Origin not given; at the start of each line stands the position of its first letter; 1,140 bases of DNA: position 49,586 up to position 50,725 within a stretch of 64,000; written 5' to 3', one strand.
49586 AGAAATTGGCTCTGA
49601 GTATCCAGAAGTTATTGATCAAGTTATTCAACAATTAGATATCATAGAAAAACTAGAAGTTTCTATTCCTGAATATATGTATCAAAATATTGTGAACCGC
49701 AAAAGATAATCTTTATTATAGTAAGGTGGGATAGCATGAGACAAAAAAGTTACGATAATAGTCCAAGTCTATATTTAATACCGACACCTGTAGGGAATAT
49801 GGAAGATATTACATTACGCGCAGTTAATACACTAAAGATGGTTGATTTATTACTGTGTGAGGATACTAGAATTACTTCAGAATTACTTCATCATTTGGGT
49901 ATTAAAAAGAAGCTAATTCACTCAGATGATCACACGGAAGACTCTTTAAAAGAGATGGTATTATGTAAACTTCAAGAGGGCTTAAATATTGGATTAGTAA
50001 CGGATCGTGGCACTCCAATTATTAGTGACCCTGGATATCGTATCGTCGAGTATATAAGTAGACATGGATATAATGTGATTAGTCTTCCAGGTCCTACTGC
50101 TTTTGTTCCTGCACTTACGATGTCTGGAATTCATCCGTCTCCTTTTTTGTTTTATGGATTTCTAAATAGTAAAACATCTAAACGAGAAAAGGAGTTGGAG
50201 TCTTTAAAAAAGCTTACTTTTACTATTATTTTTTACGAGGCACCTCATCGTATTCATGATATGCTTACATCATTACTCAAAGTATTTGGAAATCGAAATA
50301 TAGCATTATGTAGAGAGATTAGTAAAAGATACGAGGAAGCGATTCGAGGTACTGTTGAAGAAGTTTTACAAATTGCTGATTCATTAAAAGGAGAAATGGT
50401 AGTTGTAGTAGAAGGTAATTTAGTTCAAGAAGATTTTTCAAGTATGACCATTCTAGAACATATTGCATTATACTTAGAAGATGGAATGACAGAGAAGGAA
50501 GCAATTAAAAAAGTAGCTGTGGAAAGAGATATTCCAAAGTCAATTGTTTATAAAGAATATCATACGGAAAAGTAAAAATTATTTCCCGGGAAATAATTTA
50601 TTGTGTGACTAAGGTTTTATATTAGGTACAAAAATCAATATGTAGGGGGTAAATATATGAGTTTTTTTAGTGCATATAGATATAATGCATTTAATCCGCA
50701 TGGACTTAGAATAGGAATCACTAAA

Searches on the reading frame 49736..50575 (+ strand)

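Call 8: search_protein_families(library=pfam, proteins=[window:49736-50575:+], max_evalue=0.01)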
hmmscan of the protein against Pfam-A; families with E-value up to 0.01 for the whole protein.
window:49736-50575:+ (279 aa): 1 family
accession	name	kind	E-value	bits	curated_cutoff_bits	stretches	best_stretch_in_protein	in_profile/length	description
PF00590.25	TP_methylase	-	1.1e-29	104.3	27.8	1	12-210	2-211/212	Tetrapyrrole (Corrin/Porphyrin) Methylases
